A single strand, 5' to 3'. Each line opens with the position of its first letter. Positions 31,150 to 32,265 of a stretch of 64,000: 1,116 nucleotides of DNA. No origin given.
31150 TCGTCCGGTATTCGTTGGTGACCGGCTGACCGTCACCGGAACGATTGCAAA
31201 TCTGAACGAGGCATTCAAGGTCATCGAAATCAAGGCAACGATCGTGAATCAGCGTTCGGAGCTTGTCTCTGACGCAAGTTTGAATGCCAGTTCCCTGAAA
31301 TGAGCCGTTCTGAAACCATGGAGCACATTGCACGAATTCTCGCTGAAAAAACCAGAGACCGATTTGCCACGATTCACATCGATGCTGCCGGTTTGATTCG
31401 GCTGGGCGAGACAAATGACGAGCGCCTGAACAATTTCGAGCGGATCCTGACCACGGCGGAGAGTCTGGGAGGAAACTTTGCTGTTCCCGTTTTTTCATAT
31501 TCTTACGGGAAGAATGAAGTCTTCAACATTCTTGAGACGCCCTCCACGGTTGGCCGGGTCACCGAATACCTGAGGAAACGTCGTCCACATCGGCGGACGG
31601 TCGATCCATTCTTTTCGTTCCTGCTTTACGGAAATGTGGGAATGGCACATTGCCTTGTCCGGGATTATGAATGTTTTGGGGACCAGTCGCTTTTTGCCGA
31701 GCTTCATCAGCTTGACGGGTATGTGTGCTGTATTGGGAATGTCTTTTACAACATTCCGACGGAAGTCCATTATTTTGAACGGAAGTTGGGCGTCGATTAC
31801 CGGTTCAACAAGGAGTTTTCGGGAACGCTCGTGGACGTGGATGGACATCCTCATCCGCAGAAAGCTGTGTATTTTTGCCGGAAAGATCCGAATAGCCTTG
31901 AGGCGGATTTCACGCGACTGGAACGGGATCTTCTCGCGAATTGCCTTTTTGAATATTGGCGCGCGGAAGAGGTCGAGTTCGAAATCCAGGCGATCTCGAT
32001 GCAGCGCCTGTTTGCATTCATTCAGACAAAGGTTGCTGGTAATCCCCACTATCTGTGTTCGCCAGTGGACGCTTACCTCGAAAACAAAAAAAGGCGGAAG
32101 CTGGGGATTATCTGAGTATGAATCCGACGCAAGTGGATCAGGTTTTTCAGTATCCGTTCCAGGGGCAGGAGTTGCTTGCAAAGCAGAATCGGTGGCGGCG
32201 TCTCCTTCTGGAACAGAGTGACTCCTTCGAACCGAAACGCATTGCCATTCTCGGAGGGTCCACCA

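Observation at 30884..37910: Acyl-building module embedded in a nonulosonic-acid locus: MaoC dehydratase, AAC(3)-like N-acyltransferase, FkbH-like loader, ACP, SDR reductase, two radical SAM enzymes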

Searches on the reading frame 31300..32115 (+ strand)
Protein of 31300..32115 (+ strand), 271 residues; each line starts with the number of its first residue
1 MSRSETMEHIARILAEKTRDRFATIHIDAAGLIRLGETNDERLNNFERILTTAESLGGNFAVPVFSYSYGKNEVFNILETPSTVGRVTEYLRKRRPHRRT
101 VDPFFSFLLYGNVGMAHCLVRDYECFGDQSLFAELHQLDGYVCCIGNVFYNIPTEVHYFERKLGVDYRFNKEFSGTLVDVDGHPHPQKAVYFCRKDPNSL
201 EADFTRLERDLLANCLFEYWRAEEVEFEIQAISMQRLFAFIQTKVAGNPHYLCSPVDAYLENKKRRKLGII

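Call 4: search_protein_families(library=pfam, proteins=[window:31300-32115:+], max_evalue=0.01)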
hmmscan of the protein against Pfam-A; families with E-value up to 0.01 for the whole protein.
window:31300-32115:+ (271 aa): 1 family
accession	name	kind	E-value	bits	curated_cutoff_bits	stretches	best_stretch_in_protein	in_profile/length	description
PF02522.19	Antibiotic_NAT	-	2.5e-15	57.1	25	1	71-242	63-228/232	Aminoglycoside 3-N-acetyltransferase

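Call 5: search_protein_families(library=ncbifam, proteins=[window:31300-32115:+], max_evalue=0.01)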
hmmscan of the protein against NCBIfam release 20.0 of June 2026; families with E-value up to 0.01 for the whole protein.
window:31300-32115:+ (271 aa): 0 families

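Call 20: search_solved_structures(query=window:31300-32115:+, max_evalue=0.01)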
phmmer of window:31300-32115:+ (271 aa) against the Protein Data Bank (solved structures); distinct sequences matched with E-value up to 0.01: 0.

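Call 56: find_homologous_proteins(query=window:31300-32115:+, max_evalue=0.00001)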
Query window:31300-32115:+ (271 aa): 12 proteins with E <= 0.00001 among 466 candidates.
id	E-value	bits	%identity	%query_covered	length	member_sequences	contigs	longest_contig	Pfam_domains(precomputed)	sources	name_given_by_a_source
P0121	3.9e-184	628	100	100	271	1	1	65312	PF02522.20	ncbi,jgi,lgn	ncbi:MAG TPA: AAC(3) family N-acetyltransferase [Candidatus Ozemobacteraceae bacterium]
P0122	8.1e-105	368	60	96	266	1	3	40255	PF02522.20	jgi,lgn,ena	-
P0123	2.5e-104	366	59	96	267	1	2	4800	PF02522.20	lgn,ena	-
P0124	2.1e-102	360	57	96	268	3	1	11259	PF02522.20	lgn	-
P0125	2.0e-100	354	59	96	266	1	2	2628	PF02522.20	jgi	jgi:aminoglycoside 3-N-acetyltransferase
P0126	9.0e-98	345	59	93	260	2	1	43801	PF02522.20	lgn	-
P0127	4.6e-97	343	58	94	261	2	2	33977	PF02522.20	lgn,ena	-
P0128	2.0e-96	341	56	96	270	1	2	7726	PF02522.20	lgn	-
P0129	2.1e-96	340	56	96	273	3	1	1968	PF02522.20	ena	-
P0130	1.2e-79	285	49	96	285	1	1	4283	PF02522.20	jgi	-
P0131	7.3e-79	283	51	94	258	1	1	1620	PF02522.20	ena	-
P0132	4.7e-23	100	35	70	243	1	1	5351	PF02522.20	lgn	-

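Call 58: find_encoding_contigs(protein=P0124, flank=10000, max_places=2)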
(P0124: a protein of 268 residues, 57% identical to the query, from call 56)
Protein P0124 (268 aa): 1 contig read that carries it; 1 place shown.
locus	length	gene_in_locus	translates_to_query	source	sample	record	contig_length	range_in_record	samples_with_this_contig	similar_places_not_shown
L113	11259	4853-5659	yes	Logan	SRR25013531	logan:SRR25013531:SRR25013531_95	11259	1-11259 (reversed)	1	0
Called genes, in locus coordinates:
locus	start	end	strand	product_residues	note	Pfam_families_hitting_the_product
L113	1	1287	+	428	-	?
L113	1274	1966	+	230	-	PF02348:CTP_transf_3, PF12804:NTP_transf_3 (weak)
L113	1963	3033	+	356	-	PF03102:NeuB, PF08666:SAF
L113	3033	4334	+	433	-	PF16254:DUF4910, PF09940:DUF2172, PF16221:HTH_47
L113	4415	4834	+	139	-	PF01575:MaoC_dehydratas, PF13452:FAS1_DH_region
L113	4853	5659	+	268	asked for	PF02522:Antibiotic_NAT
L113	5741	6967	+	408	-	PF04055:Radical_SAM, PF13186:SPASM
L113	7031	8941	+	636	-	PF21211:FkbH_N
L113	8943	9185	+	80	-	-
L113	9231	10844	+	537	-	PF02310:B12-binding (faint), PF04055:Radical_SAM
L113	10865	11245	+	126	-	PF13847:Methyltransf_31 (weak), PF13649:Methyltransf_25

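Call 59: find_encoding_contigs(protein=P0127, flank=10000, max_places=2)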
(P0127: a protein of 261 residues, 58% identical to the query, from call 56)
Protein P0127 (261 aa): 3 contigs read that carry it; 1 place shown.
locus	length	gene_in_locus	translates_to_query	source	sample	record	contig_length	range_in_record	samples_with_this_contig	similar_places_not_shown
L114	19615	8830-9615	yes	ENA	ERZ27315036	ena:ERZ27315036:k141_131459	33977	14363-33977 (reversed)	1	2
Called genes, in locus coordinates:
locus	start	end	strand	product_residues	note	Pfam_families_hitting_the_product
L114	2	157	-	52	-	?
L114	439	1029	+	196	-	-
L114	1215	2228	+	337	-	PF01073:3Beta_HSD, PF01370:Epimerase, PF02719:Polysacc_synt_2, PF04321:RmlD_sub_bind, PF07993:NAD_binding_4 (faint), PF16363:GDP_Man_Dehyd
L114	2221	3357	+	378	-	PF00465:Fe-ADH, PF13685:Fe-ADH_2 (weak), PF25137:ADH_Fe_C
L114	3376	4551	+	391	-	PF00155:Aminotran_1_2 (weak), PF00266:Aminotran_5, PF01041:DegT_DnrJ_EryC1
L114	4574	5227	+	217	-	PF00535:Glycos_transf_2, PF10111:Glyco_tranf_2_2, PF13641:Glyco_tranf_2_3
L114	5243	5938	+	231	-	PF02348:CTP_transf_3, PF12804:NTP_transf_3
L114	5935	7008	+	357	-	PF03102:NeuB, PF08666:SAF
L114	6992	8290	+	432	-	PF16254:DUF4910, PF09940:DUF2172, PF16221:HTH_47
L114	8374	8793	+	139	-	PF01575:MaoC_dehydratas, PF13452:FAS1_DH_region (weak)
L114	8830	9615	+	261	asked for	PF02522:Antibiotic_NAT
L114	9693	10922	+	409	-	PF04055:Radical_SAM, PF13186:SPASM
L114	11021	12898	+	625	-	PF21211:FkbH_N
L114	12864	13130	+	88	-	PF00550:PP-binding (weak)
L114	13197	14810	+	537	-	PF02310:B12-binding (weak), PF04055:Radical_SAM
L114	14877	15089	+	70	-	-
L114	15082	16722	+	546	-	PF27859:LIC12162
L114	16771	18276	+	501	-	PF02310:B12-binding, PF04055:Radical_SAM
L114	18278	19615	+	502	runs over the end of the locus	PF01554:MatE (weak), PF01943:Polysacc_synt, PF13440:Polysacc_synt_3, PF01554:MatE (weak)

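Call 70: predict_structure(alignment_id=A3)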
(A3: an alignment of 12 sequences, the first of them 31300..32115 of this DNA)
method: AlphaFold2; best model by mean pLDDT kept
length: 271 residues; sequences in the alignment: 12
mean_pLDDT: 82.6   pTM: 0.84
mean pLDDT of the five models: 82.6, 81.5, 78.0, 76.7, 57.3
residues with pLDDT >= 90: 92; 70-90: 139; 50-70: 39; < 50: 1
segments of 3 or more residues with pLDDT < 50: none
pLDDT, mean of each block of 10 residues (from residue 1): 79 94 88 86 92 95 71 70 71 84 79 67 68 90 89 83 80 76 77 70 90 95 83 96 93 89 77 37
secondary structure, 60 per line:
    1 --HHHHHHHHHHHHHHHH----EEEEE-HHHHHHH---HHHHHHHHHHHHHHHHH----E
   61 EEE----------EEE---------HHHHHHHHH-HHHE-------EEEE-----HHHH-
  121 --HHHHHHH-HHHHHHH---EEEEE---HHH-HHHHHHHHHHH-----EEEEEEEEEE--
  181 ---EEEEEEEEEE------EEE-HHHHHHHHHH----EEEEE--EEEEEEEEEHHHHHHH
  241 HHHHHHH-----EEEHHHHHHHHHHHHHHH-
elements in order: H3-18 E23-27 H29-35 H39-55 E60-63 E74-76 H86-94 E107-110 H116-119 H123-129 H131-137 E141-145 H153-163 E169-178 E184-193 E200-202 H204-213 E218-222 E225-233 H234-247 E253-255 H256-270

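Call 72: fold_search(model_id=the predicted structure, library=pdb)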
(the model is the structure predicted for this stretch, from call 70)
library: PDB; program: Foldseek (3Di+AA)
matches with E <= 10: 741; with E <= 0.001: 50
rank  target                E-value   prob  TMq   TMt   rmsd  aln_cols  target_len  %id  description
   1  3ijw_A                1.4e-10  1.00  0.60  0.61   5.0       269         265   15  Crystal structure of BA2930 in complex with CoA (released 2009-10-13)
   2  6mn3_B                1.7e-10  1.00  0.64  0.67   5.0       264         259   18  Crystal structure of aminoglycoside acetyltransferase AAC(3)-IVa, apoenzyme (released 2018-10-24)
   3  3e4f_A                3.1e-10  1.00  0.64  0.65   4.6       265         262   15  Crystal structure of BA2930- a putative aminoglycoside N3-acetyltransferase from Bacillus anthracis (released 2008-08-19)
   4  6mn5_D                3.5e-10  1.00  0.64  0.67   5.1       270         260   18  Crystal structure of aminoglycoside acetyltransferase AAC(3)-IVa, H154A mutant, in complex with gentamicin C1A (released 2018-10-24)
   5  3kzl_A                4.4e-10  1.00  0.60  0.61   4.9       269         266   14  Crystal structure of BA2930 mutant (H183G) in complex with AcCoA (released 2009-12-22)
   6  3n0m_B                5.7e-10  1.00  0.62  0.63   4.8       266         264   14  Crystal structure of BA2930 mutant (H183G) in complex with AcCoA (released 2010-06-09)
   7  6mn4_A                6.0e-10  1.00  0.64  0.67   5.6       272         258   17  Crystal structure of aminoglycoside acetyltransferase AAC(3)-IVa, H154A mutant, in complex with apramycin (released 2018-10-24)
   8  6mn4_F                7.7e-10  1.00  0.63  0.69   4.9       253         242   17  Crystal structure of aminoglycoside acetyltransferase AAC(3)-IVa, H154A mutant, in complex with apramycin (released 2018-10-24)
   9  3n0m_A                9.8e-10  1.00  0.60  0.61   4.9       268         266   14  Crystal structure of BA2930 mutant (H183G) in complex with AcCoA (released 2010-06-09)
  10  3n0s_A                1.0e-09  1.00  0.61  0.62   4.9       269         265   14  Crystal structure of BA2930 mutant (H183A) in complex with AcCoA (released 2010-06-09)
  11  6mn5_A                1.1e-09  1.00  0.64  0.67   4.8       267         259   18  Crystal structure of aminoglycoside acetyltransferase AAC(3)-IVa, H154A mutant, in complex with gentamicin C1A (released 2018-10-24)
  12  3kzl_C                1.3e-09  1.00  0.62  0.64   4.8       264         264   15  Crystal structure of BA2930 mutant (H183G) in complex with AcCoA (released 2009-12-22)
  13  3ijw_B                1.3e-09  1.00  0.59  0.61   4.9       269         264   15  Crystal structure of BA2930 in complex with CoA (released 2009-10-13)
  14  3e4f_B                1.4e-09  1.00  0.59  0.61   5.0       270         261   15  Crystal structure of BA2930- a putative aminoglycoside N3-acetyltransferase from Bacillus anthracis (released 2008-08-19)
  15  6mn3_A                2.8e-09  1.00  0.63  0.66   6.0       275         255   17  Crystal structure of aminoglycoside acetyltransferase AAC(3)-IVa, apoenzyme (released 2018-10-24)
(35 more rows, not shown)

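Call 87: search_protein_representatives(alignment_id=A3)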
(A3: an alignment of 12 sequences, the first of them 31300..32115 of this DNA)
Query: 12 sequences, 265 profile positions. Proteins with E-value up to 0.001 (for the whole library): 3308; up to 1e-10: 1985; up to 1e-30: 186. The best 150 are listed.
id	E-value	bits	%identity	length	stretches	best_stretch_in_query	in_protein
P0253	5.9e-98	343.8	-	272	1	2-263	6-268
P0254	1.3e-72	260.7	-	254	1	19-248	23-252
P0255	2.1e-72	260.0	-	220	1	55-261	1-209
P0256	7.3e-72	258.3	-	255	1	2-249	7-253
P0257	7.6e-67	241.8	-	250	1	2-249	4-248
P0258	2.0e-66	240.5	-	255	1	8-247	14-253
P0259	2.2e-65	237.0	-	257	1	20-250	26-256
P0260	2.0e-64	233.9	-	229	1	22-249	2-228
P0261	6.5e-64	232.2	-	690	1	2-249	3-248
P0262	4.3e-63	229.5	-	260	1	2-251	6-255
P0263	9.1e-62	225.2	-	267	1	2-248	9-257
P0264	6.1e-61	222.5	-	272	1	6-256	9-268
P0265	1.3e-60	221.4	-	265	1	12-250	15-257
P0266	7.1e-58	212.4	-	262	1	7-248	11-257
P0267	1.1e-57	211.7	-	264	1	3-252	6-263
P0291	1.3e-38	149.3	-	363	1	19-247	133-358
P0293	4.2e-38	147.6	-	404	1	19-251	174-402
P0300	2.0e-36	142.1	-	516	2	20-249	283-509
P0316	3.3e-35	138.1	-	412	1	20-217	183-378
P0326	1.8e-34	135.7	-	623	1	19-247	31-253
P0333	3.2e-34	134.8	-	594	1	30-258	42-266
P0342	7.6e-34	133.6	-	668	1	17-247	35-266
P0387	2.4e-32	128.7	-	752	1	32-248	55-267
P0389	2.5e-32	128.6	-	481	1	37-248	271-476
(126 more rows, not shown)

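Call 88: search_protein_families(library=pfam, proteins=[P0261, P0326, P0333, P0342, P0387, P0291, P0293, P0300, P0316, P0389], max_evalue=0.001)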
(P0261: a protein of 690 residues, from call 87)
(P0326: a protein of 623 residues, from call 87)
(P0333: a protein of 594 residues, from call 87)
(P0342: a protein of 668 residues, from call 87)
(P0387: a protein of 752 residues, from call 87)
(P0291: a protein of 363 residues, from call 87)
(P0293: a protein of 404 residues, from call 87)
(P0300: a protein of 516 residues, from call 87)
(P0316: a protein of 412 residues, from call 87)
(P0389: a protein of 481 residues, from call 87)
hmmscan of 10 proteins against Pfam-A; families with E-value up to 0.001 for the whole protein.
P0261 (690 aa): 4 families
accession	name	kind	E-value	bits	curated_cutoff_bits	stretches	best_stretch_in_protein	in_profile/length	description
PF16254.10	DUF4910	-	1.3e-48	165.5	26.6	1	253-610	2-245/247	Domain of unknown function (DUF4910)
PF09940.16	DUF2172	-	4.9e-23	81.8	27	1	307-398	2-92/92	Domain of unknown function (DUF2172)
PF02522.19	Antibiotic_NAT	-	1e-09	38.8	25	1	67-235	64-228/232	Aminoglycoside 3-N-acetyltransferase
PF04389.22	Peptidase_M28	-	2e-06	28.1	21.3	1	433-605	31-192/193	Peptidase family M28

P0326 (623 aa): 8 families
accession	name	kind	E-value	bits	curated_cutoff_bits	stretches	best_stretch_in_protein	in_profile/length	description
PF02522.19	Antibiotic_NAT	-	6.9e-33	114.6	25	1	31-243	2-229/232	Aminoglycoside 3-N-acetyltransferase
PF13489.12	Methyltransf_23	-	1.7e-16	60.8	27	1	333-478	9-158/164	Methyltransferase domain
PF08242.18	Methyltransf_12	-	6.6e-10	40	30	1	351-438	1-98/98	Methyltransferase domain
PF08241.18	Methyltransf_11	-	8.6e-09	36.4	21.2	1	351-439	1-94/95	Methyltransferase domain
PF08003.17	Methyltransf_9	-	8.9e-08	31.9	23.8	1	344-438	113-215/315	Protein of unknown function (DUF1698)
PF13847.12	Methyltransf_31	-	1.2e-07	32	27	1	347-444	4-113/145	Methyltransferase domain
PF08484.17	Methyltransf_14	-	1.8e-07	31.5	23.5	1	554-605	95-146/160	C-methyltransferase C-terminal domain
PF13649.12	Methyltransf_25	-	5e-06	27.6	27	1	351-436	2-97/97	Methyltransferase domain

P0333 (594 aa): 3 families
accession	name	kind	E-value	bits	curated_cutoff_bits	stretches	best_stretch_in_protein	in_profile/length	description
PF02522.19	Antibiotic_NAT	-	1.9e-30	106.6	25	1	30-245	3-229/232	Aminoglycoside 3-N-acetyltransferase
PF09940.16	DUF2172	-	1.7e-23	83.2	27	1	329-420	1-92/92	Domain of unknown function (DUF2172)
PF16254.10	DUF4910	-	5.2e-19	68.5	26.6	1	282-501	4-135/247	Domain of unknown function (DUF4910)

P0342 (668 aa): 7 families
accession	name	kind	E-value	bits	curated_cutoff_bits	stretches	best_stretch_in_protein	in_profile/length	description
PF02522.19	Antibiotic_NAT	-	2.1e-37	129.3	25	1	36-258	1-231/232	Aminoglycoside 3-N-acetyltransferase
PF13489.12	Methyltransf_23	-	1e-18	68.1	27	1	365-496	25-160/164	Methyltransferase domain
PF08242.18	Methyltransf_12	-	8e-11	43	30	1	368-453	2-97/98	Methyltransferase domain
PF08241.18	Methyltransf_11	-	1.8e-09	38.6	21.2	1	368-456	2-95/95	Methyltransferase domain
PF13847.12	Methyltransf_31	-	3.7e-07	30.4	27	1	364-465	5-118/145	Methyltransferase domain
PF08003.17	Methyltransf_9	-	7.2e-07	28.9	23.8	1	360-457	113-218/315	Protein of unknown function (DUF1698)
PF13649.12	Methyltransf_25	-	1.4e-06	29.4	27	1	368-452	3-97/97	Methyltransferase domain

P0387 (752 aa): 4 families
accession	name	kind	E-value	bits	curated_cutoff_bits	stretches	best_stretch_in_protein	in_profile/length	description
PF16254.10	DUF4910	-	6.6e-56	189.3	26.6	1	307-656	2-246/247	Domain of unknown function (DUF4910)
PF02522.19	Antibiotic_NAT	-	2.6e-35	122.5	25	1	61-255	17-228/232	Aminoglycoside 3-N-acetyltransferase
PF09940.16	DUF2172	-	1.1e-25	90.2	27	1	359-449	1-91/92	Domain of unknown function (DUF2172)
PF16221.11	HTH_47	-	2.4e-05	24.2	27.1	1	705-748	33-76/78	winged helix-turn-helix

P0291 (363 aa): 2 families
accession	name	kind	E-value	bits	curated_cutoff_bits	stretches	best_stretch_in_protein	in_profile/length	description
PF02522.19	Antibiotic_NAT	-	2.2e-46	158.8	25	1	133-349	2-230/232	Aminoglycoside 3-N-acetyltransferase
PF00550.31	PP-binding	-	1.3e-06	29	20.8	1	4-67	1-63/67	Phosphopantetheine attachment site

P0293 (404 aa): 2 families
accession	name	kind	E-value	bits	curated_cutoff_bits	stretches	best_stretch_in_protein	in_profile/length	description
PF02522.19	Antibiotic_NAT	-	6.5e-40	137.6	25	1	174-388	2-229/232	Aminoglycoside 3-N-acetyltransferase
PF01575.25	MaoC_dehydratas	-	1.3e-10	41.3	27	1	18-116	17-116/123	MaoC like domain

P0300 (516 aa): 1 family
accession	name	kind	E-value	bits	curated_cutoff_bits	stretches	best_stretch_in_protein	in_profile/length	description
PF02522.19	Antibiotic_NAT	-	2.7e-44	151.9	25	2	30-236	7-224/232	Aminoglycoside 3-N-acetyltransferase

P0316 (412 aa): 2 families
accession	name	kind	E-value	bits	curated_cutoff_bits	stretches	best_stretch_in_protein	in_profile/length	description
PF02522.19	Antibiotic_NAT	-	5.4e-42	144.4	25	1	182-396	2-229/232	Aminoglycoside 3-N-acetyltransferase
PF01575.25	MaoC_dehydratas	-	2.4e-12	47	27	1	32-123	22-114/123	MaoC like domain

P0389 (481 aa): 1 family
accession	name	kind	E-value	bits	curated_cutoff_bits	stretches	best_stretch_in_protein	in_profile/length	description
PF02522.19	Antibiotic_NAT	-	1.8e-36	126.3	25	1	253-467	2-231/232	Aminoglycoside 3-N-acetyltransferase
